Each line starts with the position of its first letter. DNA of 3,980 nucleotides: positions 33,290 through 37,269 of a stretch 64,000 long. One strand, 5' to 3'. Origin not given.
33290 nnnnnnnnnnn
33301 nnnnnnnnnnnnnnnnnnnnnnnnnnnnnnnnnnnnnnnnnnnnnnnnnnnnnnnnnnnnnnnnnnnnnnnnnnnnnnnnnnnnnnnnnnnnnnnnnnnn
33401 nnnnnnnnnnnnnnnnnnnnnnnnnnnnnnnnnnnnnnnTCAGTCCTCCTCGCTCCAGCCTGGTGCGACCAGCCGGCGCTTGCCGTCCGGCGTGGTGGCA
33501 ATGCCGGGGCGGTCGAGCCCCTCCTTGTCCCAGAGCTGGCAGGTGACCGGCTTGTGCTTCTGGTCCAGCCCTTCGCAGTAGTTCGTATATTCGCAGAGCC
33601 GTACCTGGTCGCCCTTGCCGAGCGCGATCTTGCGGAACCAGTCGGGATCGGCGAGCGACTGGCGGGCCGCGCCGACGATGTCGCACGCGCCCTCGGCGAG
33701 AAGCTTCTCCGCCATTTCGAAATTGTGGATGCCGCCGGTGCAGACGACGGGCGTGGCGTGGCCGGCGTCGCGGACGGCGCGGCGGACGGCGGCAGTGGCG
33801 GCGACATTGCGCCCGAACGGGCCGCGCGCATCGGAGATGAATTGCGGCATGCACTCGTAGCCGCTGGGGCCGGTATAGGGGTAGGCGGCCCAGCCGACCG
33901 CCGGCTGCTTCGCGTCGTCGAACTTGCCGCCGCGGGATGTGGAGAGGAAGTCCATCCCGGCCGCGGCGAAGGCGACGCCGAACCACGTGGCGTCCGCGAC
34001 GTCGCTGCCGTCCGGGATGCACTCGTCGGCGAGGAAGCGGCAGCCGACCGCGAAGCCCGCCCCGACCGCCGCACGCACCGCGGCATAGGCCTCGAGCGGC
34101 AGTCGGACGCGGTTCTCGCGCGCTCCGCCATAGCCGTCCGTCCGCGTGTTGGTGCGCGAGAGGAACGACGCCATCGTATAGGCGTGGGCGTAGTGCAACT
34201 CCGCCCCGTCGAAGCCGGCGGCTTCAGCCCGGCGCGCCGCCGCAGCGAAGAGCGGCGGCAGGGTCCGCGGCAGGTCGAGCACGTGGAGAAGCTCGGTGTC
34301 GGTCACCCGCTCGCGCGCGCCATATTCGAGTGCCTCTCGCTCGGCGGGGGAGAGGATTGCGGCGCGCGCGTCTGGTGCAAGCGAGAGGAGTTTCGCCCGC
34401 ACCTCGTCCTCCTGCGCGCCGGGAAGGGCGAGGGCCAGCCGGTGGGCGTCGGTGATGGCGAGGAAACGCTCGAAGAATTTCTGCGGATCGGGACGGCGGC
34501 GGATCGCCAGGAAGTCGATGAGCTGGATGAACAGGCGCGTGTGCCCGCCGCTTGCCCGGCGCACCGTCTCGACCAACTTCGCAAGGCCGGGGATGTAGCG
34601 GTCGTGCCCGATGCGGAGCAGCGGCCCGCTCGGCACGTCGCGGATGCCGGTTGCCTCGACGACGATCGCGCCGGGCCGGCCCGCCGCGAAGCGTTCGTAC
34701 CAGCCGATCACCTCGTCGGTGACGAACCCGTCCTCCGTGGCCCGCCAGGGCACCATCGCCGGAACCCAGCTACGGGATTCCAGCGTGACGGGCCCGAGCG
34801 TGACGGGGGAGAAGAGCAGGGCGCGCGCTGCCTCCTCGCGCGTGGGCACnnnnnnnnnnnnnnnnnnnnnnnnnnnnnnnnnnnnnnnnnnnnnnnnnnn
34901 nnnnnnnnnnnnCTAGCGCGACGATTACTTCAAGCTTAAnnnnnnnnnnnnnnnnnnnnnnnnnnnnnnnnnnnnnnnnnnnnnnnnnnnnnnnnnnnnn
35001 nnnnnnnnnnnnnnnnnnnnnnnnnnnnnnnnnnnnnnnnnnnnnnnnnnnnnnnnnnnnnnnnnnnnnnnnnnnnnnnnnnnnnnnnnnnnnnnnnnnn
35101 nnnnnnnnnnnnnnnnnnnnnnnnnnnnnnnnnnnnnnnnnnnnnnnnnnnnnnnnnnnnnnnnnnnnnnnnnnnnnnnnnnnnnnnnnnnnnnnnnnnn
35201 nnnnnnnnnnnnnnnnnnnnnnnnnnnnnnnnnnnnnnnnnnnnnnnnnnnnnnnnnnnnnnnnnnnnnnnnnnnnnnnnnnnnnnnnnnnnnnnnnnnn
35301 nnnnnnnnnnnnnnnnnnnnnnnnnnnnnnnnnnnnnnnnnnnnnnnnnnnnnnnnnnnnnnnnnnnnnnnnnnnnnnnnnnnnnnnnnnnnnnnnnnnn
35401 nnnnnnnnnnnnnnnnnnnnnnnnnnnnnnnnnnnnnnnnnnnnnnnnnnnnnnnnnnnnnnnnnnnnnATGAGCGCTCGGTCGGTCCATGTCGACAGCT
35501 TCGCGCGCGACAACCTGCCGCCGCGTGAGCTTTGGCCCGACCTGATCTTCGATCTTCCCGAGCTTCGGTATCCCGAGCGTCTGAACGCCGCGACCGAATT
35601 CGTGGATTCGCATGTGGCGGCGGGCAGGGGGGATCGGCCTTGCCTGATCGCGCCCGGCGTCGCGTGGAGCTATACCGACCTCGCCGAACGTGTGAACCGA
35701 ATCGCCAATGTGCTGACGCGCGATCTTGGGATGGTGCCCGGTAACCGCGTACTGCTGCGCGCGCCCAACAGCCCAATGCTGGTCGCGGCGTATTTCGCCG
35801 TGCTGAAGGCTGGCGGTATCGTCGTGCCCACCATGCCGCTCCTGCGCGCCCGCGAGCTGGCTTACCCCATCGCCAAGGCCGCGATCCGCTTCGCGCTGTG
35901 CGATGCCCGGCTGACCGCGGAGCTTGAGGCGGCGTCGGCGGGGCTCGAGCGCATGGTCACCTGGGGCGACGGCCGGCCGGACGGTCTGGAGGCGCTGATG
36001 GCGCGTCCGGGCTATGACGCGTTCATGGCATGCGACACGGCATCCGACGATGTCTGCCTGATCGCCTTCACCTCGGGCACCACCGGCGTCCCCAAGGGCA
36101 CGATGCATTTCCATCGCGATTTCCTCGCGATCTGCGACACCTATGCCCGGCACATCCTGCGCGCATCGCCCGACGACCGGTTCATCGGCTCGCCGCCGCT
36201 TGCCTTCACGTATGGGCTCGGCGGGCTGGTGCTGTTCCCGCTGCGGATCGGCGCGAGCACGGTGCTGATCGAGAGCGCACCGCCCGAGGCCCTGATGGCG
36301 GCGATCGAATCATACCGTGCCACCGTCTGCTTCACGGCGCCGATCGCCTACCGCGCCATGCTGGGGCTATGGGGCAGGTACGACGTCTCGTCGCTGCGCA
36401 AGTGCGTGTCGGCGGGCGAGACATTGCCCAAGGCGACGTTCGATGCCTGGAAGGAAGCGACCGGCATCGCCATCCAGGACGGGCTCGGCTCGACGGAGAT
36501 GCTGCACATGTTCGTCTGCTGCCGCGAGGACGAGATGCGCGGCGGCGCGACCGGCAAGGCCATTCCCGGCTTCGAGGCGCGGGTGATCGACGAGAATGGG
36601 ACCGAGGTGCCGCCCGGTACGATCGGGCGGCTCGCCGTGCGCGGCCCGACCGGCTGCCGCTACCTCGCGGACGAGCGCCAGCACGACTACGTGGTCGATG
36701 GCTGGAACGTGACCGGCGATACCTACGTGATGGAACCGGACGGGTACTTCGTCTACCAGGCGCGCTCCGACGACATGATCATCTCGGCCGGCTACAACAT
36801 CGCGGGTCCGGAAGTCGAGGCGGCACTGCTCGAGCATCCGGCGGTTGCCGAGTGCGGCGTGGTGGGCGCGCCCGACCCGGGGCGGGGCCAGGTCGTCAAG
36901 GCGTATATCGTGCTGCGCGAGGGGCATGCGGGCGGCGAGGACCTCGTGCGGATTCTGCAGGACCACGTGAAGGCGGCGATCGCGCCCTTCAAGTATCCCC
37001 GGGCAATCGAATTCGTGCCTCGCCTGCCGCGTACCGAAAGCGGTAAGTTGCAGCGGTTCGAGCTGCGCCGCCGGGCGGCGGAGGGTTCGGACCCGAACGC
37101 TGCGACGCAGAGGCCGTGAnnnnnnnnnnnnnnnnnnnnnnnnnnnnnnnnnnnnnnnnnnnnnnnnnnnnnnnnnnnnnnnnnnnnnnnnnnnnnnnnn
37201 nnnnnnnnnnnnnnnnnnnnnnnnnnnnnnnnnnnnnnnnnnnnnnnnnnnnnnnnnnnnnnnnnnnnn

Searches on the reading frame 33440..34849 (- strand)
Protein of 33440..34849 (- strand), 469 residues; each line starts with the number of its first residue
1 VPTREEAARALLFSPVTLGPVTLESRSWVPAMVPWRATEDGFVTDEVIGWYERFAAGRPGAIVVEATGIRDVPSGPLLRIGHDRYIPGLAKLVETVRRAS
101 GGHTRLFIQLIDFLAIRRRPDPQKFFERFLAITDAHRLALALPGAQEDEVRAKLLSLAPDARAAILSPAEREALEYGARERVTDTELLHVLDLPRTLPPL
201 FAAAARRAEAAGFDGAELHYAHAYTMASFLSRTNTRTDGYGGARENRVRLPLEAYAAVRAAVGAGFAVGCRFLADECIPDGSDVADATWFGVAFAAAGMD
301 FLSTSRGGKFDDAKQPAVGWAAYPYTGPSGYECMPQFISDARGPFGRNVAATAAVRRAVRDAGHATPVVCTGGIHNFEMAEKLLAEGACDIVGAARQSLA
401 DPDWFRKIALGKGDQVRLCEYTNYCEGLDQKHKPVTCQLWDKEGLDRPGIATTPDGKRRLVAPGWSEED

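Call 24: search_protein_families(library=pfam, proteins=[window:33440-34849:-])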
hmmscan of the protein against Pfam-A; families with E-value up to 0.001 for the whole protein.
window:33440-34849:- (469 aa): 1 family
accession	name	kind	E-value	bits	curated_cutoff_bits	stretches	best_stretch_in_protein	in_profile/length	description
PF00724.26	Oxidored_FMN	-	1.9e-38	133.1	27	2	201-412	154-339/342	NADH:flavin oxidoreductase / NADH oxidase family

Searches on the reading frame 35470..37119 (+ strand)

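Call 24: search_protein_families(library=pfam, proteins=[window:35470-37119:+])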
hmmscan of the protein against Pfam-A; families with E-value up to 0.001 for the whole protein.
window:35470-37119:+ (549 aa): 2 families
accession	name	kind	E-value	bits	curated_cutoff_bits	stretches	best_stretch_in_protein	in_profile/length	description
PF00501.34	AMP-binding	-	2.9e-75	253.9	29.9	1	49-394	4-378/384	AMP-binding enzyme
PF13193.12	AMP-binding_C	-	1.6e-24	87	24.5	1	448-526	1-76/76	AMP-binding enzyme C-terminal domain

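Call 48: search_protein_families(library=ncbifam, proteins=[window:35470-37119:+], max_evalue=0.00001)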
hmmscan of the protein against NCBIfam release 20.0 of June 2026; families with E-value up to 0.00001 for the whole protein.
window:35470-37119:+ (549 aa): 98 families (the best 25 are shown)
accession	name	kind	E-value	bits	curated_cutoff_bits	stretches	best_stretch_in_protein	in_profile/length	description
TIGR02262.1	benz_CoA_lig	subfamily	2.2e-105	353.3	375.25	1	37-534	2-507/508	benzoate-CoA ligase family protein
NF004837.0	PRK06187.1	subfamily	9.5e-96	321.1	476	1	48-540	16-526/531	long-chain-fatty-acid--CoA ligase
NF047394.1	AcylCoAsynMbcS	equivalog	6.5e-93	312.1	850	1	67-537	43-521/525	acyl-CoA synthetase MbcS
NF053567.1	HBDA_AROS1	equivalog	1.2e-81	274.6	1000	1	37-534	11-517/523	3-hydroxybenzoate--CoA ligase HbdA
NF003313.0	PRK04319.1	equivalog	2.5e-81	273.7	729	1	36-534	41-559/574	acetate--CoA ligase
NF006181.0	PRK08314.1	subfamily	6.2e-75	252.5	705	2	187-538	198-556/563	long-chain-fatty-acid--CoA ligase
NF006182.0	PRK08316.1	subfamily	2.1e-74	250.9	663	1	53-538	24-519/523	fatty acyl-CoA synthetase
NF005702.0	PRK07514.1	subfamily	1.6e-68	231.3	558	1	60-536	24-500/506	malonyl-CoA synthase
NF004822.0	PRK06178.1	equivalog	1.1e-67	228.9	782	2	187-537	207-568/571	acyl-CoA synthetase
NF004114.0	PRK05605.1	equivalog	2.5e-67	227.5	766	2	189-536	217-569/575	long-chain-fatty-acid--CoA ligase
NF004716.0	PRK06060.1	equivalog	1.3e-64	218.6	1228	1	44-536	10-490/705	p-hydroxybenzoic acid--AMP ligase FadD22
NF005801.1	PRK07656.1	equivalog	2.4e-64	217.8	657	1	48-533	9-500/500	FadD3 family acyl-CoA ligase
NF009233.0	PRK12583.1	subfamily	8.8e-62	209.2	832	2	191-538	199-552/558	fatty acid CoA ligase family protein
NF004808.0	PRK06155.1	equivalog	1.2e-61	208.6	722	1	50-537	31-523/542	ATP-dependent acyl-CoA ligase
NF005220.0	PRK06710.1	equivalog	2e-61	207.7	1116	2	186-530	200-547/563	long-chain-fatty-acid--CoA ligase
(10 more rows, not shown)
